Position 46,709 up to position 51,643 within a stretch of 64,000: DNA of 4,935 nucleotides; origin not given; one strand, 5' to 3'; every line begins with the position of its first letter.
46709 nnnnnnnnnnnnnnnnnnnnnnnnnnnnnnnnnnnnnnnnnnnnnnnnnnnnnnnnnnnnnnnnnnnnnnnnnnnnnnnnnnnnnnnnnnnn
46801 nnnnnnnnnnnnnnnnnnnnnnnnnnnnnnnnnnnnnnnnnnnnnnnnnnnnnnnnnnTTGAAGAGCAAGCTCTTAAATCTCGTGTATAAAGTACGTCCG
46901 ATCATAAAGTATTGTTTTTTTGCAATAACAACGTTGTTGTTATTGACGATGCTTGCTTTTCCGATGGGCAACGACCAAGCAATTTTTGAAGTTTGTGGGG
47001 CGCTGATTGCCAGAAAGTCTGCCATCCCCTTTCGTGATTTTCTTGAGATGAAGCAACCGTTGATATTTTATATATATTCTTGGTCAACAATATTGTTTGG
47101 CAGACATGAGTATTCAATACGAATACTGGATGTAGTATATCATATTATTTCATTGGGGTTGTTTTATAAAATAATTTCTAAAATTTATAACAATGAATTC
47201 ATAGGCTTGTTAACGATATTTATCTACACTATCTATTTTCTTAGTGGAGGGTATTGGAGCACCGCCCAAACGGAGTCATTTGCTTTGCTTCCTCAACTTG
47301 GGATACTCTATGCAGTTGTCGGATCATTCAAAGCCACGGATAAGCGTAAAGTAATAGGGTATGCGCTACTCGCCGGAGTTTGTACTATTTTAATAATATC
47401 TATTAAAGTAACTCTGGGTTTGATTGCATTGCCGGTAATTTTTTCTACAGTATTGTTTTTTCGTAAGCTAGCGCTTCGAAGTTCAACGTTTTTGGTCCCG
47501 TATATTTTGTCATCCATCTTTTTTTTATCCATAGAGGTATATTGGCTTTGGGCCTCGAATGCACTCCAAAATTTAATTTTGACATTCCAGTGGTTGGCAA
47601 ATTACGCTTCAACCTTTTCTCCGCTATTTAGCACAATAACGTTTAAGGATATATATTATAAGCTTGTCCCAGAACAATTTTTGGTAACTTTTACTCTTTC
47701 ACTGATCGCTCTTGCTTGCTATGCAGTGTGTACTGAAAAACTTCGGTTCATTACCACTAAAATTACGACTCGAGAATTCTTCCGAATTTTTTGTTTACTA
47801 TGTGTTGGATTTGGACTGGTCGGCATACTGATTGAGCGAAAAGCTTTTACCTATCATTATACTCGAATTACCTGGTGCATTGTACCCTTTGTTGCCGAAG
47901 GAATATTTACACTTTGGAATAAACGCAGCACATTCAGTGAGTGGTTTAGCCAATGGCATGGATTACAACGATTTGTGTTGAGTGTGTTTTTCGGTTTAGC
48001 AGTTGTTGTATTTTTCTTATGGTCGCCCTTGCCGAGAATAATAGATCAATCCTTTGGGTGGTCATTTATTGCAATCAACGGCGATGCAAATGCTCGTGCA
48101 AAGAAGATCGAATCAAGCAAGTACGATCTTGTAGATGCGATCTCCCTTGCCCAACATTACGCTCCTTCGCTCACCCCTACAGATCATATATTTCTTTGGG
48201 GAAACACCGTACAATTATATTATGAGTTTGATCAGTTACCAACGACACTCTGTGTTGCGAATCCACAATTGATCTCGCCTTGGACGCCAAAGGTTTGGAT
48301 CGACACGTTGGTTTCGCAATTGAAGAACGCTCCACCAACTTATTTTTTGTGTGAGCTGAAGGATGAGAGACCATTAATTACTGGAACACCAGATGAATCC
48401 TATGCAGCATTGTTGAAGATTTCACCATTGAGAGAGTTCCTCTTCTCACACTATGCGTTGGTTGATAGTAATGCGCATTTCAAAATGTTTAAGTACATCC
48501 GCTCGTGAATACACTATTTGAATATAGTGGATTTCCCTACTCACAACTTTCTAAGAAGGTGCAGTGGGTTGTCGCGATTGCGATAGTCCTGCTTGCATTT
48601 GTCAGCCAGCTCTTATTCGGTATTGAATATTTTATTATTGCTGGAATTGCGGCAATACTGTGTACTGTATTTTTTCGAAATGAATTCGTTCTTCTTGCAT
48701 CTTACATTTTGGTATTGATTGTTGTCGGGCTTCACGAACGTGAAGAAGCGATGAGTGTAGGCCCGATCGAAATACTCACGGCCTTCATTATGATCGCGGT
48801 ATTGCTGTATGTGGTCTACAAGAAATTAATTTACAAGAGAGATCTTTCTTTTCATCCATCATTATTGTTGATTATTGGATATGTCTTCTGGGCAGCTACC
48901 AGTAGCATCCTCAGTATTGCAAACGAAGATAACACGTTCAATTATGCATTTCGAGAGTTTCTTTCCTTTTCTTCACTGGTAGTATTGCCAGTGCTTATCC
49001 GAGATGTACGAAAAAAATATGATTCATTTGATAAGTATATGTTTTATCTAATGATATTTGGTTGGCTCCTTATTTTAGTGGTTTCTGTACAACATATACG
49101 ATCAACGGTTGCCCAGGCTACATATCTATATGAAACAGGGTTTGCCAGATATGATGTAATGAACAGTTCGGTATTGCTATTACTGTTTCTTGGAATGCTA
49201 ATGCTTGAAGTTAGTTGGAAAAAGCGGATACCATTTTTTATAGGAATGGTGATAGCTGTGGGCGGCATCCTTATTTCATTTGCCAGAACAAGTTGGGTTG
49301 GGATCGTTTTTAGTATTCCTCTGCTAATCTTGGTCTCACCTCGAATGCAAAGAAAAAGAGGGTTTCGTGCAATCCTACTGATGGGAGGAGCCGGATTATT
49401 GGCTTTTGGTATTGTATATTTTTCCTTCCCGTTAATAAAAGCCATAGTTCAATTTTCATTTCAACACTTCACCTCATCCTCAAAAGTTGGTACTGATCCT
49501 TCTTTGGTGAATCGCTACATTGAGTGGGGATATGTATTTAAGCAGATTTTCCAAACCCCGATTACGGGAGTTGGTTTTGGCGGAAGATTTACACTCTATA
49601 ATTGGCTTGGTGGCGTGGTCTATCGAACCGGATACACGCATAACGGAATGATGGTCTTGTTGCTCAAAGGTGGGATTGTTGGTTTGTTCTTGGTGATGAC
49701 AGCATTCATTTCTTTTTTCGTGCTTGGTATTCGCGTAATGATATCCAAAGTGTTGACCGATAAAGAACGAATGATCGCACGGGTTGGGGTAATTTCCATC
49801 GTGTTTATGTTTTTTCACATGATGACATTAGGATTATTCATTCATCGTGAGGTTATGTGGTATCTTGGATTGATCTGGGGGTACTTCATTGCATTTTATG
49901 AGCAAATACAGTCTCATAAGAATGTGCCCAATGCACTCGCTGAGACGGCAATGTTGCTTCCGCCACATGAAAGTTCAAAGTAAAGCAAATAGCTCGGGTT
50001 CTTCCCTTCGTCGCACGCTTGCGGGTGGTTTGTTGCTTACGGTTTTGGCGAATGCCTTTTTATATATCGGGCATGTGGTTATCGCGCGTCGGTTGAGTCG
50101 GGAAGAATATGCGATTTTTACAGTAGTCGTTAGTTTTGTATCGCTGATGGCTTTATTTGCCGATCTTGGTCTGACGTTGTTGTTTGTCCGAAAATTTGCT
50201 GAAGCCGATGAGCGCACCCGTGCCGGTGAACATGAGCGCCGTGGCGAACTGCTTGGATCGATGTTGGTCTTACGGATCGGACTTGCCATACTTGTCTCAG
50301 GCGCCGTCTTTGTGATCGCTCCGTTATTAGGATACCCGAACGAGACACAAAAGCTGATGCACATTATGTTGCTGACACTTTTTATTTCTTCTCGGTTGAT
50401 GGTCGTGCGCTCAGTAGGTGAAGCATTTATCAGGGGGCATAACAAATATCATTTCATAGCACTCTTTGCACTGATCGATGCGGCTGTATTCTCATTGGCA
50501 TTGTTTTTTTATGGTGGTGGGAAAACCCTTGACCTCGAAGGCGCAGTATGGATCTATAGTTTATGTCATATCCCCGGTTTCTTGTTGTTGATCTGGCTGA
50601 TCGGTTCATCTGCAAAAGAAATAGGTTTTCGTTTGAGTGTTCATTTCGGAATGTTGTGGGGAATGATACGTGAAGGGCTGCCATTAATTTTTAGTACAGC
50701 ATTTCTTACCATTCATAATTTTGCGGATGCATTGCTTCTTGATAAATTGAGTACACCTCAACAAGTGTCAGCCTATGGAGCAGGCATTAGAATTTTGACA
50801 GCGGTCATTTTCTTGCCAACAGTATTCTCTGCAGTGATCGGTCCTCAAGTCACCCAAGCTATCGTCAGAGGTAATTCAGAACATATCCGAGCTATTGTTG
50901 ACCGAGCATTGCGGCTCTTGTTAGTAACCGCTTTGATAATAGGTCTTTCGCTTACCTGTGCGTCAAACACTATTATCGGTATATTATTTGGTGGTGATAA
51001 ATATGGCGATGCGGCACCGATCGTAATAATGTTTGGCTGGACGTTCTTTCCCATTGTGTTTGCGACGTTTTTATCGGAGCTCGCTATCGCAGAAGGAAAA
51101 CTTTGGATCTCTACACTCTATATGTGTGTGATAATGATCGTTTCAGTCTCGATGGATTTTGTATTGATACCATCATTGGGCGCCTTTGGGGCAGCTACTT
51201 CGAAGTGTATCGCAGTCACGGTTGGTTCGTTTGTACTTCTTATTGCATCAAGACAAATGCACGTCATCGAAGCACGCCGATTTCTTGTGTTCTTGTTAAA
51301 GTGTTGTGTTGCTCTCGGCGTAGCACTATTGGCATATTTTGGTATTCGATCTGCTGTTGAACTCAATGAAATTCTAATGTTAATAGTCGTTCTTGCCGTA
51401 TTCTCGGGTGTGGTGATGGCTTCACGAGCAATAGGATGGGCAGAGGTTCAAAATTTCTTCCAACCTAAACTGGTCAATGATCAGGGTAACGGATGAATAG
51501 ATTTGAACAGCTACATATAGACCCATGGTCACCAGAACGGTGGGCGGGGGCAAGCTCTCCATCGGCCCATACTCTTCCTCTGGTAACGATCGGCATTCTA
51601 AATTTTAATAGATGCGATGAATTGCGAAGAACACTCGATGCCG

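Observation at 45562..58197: Lipid-carrier glycosylation module (two GT-C enzymes, a polyprenyl-P-sugar synthase and a DegT aminotransferase) embedded in a Wzx/Wzy polysaccharide locus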

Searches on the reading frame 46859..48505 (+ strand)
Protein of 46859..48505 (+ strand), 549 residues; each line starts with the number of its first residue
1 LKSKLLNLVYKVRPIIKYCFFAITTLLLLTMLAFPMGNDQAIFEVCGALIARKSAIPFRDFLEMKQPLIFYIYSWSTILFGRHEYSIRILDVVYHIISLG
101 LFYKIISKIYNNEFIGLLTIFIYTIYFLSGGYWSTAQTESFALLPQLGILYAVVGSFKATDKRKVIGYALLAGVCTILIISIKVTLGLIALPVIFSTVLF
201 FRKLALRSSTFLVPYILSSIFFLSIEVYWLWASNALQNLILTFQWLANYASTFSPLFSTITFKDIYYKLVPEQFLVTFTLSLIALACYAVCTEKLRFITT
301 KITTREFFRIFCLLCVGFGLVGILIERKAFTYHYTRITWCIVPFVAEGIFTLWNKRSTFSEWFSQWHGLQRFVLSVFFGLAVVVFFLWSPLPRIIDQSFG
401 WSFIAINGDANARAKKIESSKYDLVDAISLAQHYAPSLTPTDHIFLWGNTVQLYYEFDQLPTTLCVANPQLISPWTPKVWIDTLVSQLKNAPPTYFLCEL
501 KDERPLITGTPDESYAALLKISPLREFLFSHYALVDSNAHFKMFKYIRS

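Call 4: search_protein_families(library=pfam, proteins=[window:46859-48505:+], max_evalue=0.01)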
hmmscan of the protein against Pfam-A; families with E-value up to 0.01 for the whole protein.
window:46859-48505:+ (549 aa): 1 family
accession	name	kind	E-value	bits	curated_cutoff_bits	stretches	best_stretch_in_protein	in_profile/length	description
PF13231.12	PMT_2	-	5.7e-07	30.3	26.1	1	67-229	4-160/160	Dolichyl-phosphate-mannose-protein mannosyltransferase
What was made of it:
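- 46859..48508 (+): GT-C2: second PMT_2-type GT-C, with a C-terminal alpha/beta domain of about 110 aa. It is only remotely related to GT-C1 and is accessory. Likely start 46883. PMT_2 30.3 bits (call 4).
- Checked: GT-C2, 46859-48508: PMT_2 30.3 bits (call 4).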

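Call 6: search_protein_families(library=ncbifam, proteins=[window:46859-48505:+], max_evalue=0.01)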
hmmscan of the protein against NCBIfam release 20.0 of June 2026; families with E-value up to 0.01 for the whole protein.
window:46859-48505:+ (549 aa): 1 family
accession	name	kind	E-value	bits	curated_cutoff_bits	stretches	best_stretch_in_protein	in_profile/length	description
NF009784.2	PRK13279.1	equivalog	0.0031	16.2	567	1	70-229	66-222/539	lipid IV(A) 4-amino-4-deoxy-L-arabinosyltransferase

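Call 10: search_solved_structures(query=window:46859-48505:+, max_evalue=1)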
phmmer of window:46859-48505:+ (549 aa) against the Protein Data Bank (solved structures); distinct sequences matched with E-value up to 1: 14.
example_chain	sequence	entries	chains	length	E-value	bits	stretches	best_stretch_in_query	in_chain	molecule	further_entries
8etr_A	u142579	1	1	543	0.076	14.9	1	266-379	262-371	NACHT, LRR and PYD domains-containing protein 3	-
7alv_A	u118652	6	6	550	0.078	14.9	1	266-379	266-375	NACHT, LRR and PYD domains-containing protein 3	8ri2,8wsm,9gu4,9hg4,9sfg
8zem_A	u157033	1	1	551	0.078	14.9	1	266-379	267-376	NACHT, LRR and PYD domains-containing protein 3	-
7lfh_A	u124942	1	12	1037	0.088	14.7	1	266-381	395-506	NACHT, LRR and PYD domains-containing protein 3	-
7vtq_A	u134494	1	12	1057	0.09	14.7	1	266-381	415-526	NACHT, LRR and PYD domains-containing protein 3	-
9z03_A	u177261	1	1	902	0.16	13.8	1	266-379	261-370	NACHT, LRR and PYD domains-containing protein 3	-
8ej4_A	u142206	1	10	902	0.16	13.8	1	266-379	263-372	NACHT, LRR and PYD domains-containing protein 3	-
8swk_A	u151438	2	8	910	0.16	13.8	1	266-379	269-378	NACHT, LRR and PYD domains-containing protein 3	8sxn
8swf_A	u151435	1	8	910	0.16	13.8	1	266-379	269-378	NACHT, LRR and PYD domains-containing protein 3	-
7zgu_A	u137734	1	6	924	0.17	13.8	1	266-379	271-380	NACHT, LRR and PYD domains-containing protein 3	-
7vtp_A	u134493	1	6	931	0.17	13.8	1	266-379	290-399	NACHT, LRR and PYD domains-containing protein 3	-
6npy_A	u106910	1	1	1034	0.2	13.6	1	266-379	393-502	Isoform 2 of NACHT, LRR and PYD domains-containing protein 3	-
7pzc_A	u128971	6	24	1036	0.2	13.6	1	266-379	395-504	NACHT, LRR and PYD domains-containing protein 3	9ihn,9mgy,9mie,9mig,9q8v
9dh3_A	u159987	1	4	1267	0.21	13.5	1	267-379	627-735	Maltose/maltodextrin-binding periplasmic protein,NACHT, LRR and PYD domains-containing pro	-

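Call 15: find_homologous_proteins(query=window:46859-48505:+, max_evalue=0.00001)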
Query window:46859-48505:+ (549 aa): 8 proteins with E <= 0.00001 among 8000 candidates.
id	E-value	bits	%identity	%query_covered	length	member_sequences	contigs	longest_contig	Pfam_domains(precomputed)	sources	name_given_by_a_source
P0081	0.0e+0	1166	100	95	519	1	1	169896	PF13231.13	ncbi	-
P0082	9.8e-242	822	66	98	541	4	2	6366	PF13231.13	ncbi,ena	-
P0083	3.1e-235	800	64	97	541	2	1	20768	PF13231.13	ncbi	-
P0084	3.6e-115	404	39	96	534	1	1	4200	PF13231.13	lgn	-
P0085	1.0e-109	386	39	96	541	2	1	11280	PF13231.13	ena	-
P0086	3.9e-107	377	38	95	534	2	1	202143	PF13231.13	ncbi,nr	ncbi:MAG: glycosyltransferase family 39 protein [Bacteroidetes bacterium]|nr:glycosyltransferase fam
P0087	2.6e-104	368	37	95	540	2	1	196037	PF13231.13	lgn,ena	-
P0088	2.6e-55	206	28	95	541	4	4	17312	PF13231.13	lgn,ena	-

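Call 42: predict_structure(alignment_id=A2)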
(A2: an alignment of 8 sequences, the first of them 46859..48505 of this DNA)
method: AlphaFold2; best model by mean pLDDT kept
length: 549 residues; sequences in the alignment: 8
mean_pLDDT: 69.9   pTM: 0.71
mean pLDDT of the five models: 69.9, 69.4, 68.8, 67.4, 65.6
residues with pLDDT >= 90: 41; 70-90: 266; 50-70: 163; < 50: 79
segments of 3 or more residues with pLDDT < 50: 1-7, 59-64, 134-136, 181-193, 201-212, 252-271, 295-299, 469-471, 505-509
pLDDT, mean of each block of 10 residues (from residue 1): 44 88 90 75 79 64 56 80 78 87 89 90 82 55 73 66 56 57 44 49 44 54 66 63 57 44 43 55 74 54 75 79 57 70 86 74 72 77 71 79 83 71 65 79 82 83 62 60 85 88 51 76 90 87 84
secondary structure, 60 per line:
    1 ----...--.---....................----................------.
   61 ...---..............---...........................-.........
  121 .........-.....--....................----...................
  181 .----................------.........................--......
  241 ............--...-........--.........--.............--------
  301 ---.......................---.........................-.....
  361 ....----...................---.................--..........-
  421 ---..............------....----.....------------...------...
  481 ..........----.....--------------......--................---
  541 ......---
elements in order: H14-33 H38-53 H60-63 H67-80 H84-110 H113-129 H131-135 H138-157 H162-181 H186-201 H208-232 H235-252 H259-266 H269-277 H280-292 H304-326 H330-354 H356-364 H369-387 H391-407 H410-419 H424-437 E444-447 H452-456 H478-490 E495-499 H514-519 H522-531 E532-537 E541-546
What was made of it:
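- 46859..48508 (+): AlphaFold pLDDT 69.9 (call 42).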

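Call 45: fold_search(model_id=the predicted structure, library=pdb)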
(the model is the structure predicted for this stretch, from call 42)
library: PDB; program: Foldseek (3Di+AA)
matches with E <= 10: 303; with E <= 0.001: 13
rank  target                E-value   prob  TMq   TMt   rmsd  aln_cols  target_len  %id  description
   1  6ftg_5                3.1e-06  1.00  0.36  0.32  19.3       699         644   11  Subtomogram average of OST-containing ribosome-translocon complexes from canine rough microsomal membranes (released 2018-03-21)
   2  8agc_A                3.8e-06  1.00  0.45  0.38  13.8       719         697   10  Structure of yeast oligosaccharylransferase complex with lipid-linked oligosaccharide and non-acceptor peptide bound (released 2022-12-07)
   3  5f15                  4.2e-06  1.00  0.45  0.45  12.7       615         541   12  Crystal Structure of ArnT from Cupriavidus metallidurans bound to Undecaprenyl phosphate (released 2016-02-17)
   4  6s7o_A                9.0e-06  1.00  0.45  0.39  13.4       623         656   11  Cryo-EM structure of human oligosaccharyltransferase complex OST-A (released 2019-12-18)
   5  8age_A                1.6e-05  1.00  0.44  0.39  14.0       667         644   12  Structure of yeast oligosaccharylransferase complex with acceptor peptide bound (released 2022-12-07)
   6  8b6l_I                1.6e-05  1.00  0.38  0.32  16.8       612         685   10  Subtomogram average of the human Sec61-TRAP-OSTA-translocon (released 2022-12-07)
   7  7e9s_A                3.1e-05  1.00  0.44  0.31  12.5       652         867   12  Archaeal oligosaccharyltransferase AglB from Archaeoglobus fulgidus in complex with an inhibitory peptide and a dolich (released 2021-09-08)
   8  3wak                  5.2e-05  1.00  0.42  0.29  14.7       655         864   12  Crystal structure of the Archaeoglobus fulgidus oligosaccharyltransferase (O29867_ARCFU) in the apo form (released 2013-10-30)
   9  8agb_A                1.4e-04  1.00  0.44  0.39  14.4       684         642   12  Structure of yeast oligosaccharylransferase complex with lipid-linked oligosaccharide bound (released 2022-12-07)
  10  5ezm                  1.4e-04  1.00  0.42  0.43  13.9       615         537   11  Crystal Structure of ArnT from Cupriavidus metallidurans in the apo state (released 2016-02-17)
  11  5ogl_A                2.6e-04  1.00  0.41  0.34  10.1       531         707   12  Structure of bacterial oligosaccharyltransferase PglB in complex with an acceptor peptide and an lipid-linked oligosac (released 2017-10-25)
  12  6gxc_A                4.0e-04  1.00  0.42  0.34  10.2       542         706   12  Bacterial oligosaccharyltransferase PglB in complex with an inhibitory peptide and a reactive lipid-linked oligosaccha (released 2018-11-14)
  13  8if8_C                9.9e-04  1.00  0.39  0.36  11.7       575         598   12  Arabinosyltransferase AftA (released 2023-05-31)
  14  6wby                  1.6e-02  0.99  0.37  0.20  11.2       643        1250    9  Single-Particle Cryo-EM Structure of Arabinofuranosyltransferase AftD from Mycobacteria, Mutant R1389S Class 2 (released 2020-05-13)
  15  9i5k_A                2.2e-02  1.00  0.40  0.43   9.5       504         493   12  Structure of the Chaetomium thermophilum Pmt4 homodimer (C2 symmetry) (released 2025-12-24)
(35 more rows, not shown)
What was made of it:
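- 46859..48508 (+): Foldseek hits are STT3, ArnT, AglB, PglB and AftA (call 45).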

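Call 89: search_protein_representatives(protein=window:46859-48505:+)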
Query: 549 residues. Proteins with E-value up to 0.001 (for the whole library): 1697; up to 1e-10: 571; up to 1e-30: 56. The best 150 are listed.
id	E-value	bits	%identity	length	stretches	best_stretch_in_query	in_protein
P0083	9.9e-236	800.1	65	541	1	14-545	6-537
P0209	1.5e-135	469.5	46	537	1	11-545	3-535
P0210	5.8e-128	444.4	44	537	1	16-546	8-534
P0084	1.1e-115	403.9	40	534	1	21-545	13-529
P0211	3.9e-109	382.3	40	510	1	31-544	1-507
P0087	8.3e-105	368.0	37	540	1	24-547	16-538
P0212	3.9e-95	336.1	36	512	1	31-544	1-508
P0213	3.5e-93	329.6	35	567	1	18-546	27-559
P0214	3.0e-86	306.7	33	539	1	22-544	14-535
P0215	1.1e-83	298.3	35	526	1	16-544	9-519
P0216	5.8e-81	289.3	34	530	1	23-545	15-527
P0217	4.0e-80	286.5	32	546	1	23-546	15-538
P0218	9.9e-79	281.9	32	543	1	16-545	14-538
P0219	2.9e-77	277.1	35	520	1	22-544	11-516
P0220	7.4e-76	272.5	32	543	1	20-545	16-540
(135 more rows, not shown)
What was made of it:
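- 46859..48508 (+): The family has 56 cluster representatives at E<=1e-30 (call 89).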

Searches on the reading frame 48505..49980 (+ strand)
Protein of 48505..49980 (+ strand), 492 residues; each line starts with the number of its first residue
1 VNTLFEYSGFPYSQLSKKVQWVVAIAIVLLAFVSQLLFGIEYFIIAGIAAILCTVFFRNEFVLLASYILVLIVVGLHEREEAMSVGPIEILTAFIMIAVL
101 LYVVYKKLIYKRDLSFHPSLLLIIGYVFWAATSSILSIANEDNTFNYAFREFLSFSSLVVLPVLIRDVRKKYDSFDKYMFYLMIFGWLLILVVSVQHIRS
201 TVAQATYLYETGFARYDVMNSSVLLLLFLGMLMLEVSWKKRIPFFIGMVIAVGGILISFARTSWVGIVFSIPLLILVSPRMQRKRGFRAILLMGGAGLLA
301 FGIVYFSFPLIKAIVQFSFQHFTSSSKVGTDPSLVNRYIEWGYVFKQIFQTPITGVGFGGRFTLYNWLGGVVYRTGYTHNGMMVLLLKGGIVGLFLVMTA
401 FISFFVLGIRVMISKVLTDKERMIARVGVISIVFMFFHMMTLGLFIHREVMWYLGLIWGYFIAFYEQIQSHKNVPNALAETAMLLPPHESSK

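Call 4: search_protein_families(library=pfam, proteins=[window:48505-49980:+], max_evalue=0.01)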
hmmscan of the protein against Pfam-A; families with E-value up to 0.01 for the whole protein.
window:48505-49980:+ (492 aa): 1 family
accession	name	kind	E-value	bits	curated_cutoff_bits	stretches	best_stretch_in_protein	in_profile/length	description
PF04932.20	Wzy_C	-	2.7e-13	50.4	31.7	1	247-397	2-148/149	O-Antigen ligase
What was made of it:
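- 48505..49983 (+): Wzy_C-family membrane protein (polymerase or ligase; which one is undecided). Wzy_C 50.4 bits (call 4).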

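Call 6: search_protein_families(library=ncbifam, proteins=[window:48505-49980:+], max_evalue=0.01)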
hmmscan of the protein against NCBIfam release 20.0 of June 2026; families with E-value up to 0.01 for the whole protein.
window:48505-49980:+ (492 aa): 0 families

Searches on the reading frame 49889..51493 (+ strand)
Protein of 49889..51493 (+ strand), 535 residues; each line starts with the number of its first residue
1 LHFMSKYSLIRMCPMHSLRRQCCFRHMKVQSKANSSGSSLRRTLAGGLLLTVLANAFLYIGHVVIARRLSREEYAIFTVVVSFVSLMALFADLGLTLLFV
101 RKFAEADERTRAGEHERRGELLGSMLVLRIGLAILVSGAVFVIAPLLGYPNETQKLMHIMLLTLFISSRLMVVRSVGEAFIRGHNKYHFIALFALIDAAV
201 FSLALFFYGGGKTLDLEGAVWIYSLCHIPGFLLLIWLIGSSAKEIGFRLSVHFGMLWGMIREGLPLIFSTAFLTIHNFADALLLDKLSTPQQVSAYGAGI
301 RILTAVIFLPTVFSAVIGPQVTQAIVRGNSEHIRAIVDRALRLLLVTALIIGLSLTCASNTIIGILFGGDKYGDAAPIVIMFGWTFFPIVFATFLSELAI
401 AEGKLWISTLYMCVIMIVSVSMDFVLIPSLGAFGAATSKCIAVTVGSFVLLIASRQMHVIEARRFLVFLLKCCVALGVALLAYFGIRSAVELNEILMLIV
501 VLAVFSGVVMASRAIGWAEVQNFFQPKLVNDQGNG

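Call 4: search_protein_families(library=pfam, proteins=[window:49889-51493:+], max_evalue=0.01)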
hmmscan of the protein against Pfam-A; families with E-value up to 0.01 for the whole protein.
window:49889-51493:+ (535 aa): 3 families
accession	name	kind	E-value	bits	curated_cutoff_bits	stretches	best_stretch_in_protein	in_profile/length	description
PF01943.22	Polysacc_synt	-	2.6e-17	63.6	28.2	1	49-306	10-254/274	Polysaccharide biosynthesis protein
PF03023.19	MurJ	-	9.7e-10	38.1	27.4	1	77-491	14-437/451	Lipid II flippase MurJ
PF01554.23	MatE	-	2.2e-07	31.1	24.9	1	265-424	1-160/161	MatE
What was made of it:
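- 49889..51496 (+): Wzx (MOP-family) flippase; the start is probably about 49967. Polysacc_synt 63.6 bits, plus MurJ and MatE hits (call 4).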

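Call 6: search_protein_families(library=ncbifam, proteins=[window:49889-51493:+], max_evalue=0.01)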
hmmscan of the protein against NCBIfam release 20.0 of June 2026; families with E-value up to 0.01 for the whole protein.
window:49889-51493:+ (535 aa): 3 families
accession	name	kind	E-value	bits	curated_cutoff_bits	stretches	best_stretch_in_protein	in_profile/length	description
NF041871.1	Wzx_EPS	equivalog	1.5e-13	50.3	800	1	46-520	10-468/492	exopolysaccharide biosynthesis flippase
TIGR01695.1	murJ_mviN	equivalog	3.6e-11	42.5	235.55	1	86-513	50-493/506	murein biosynthesis integral membrane protein MurJ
TIGR00797.1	matE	subfamily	1.7e-06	27.2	147.4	1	216-408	170-365/396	MATE family efflux transporter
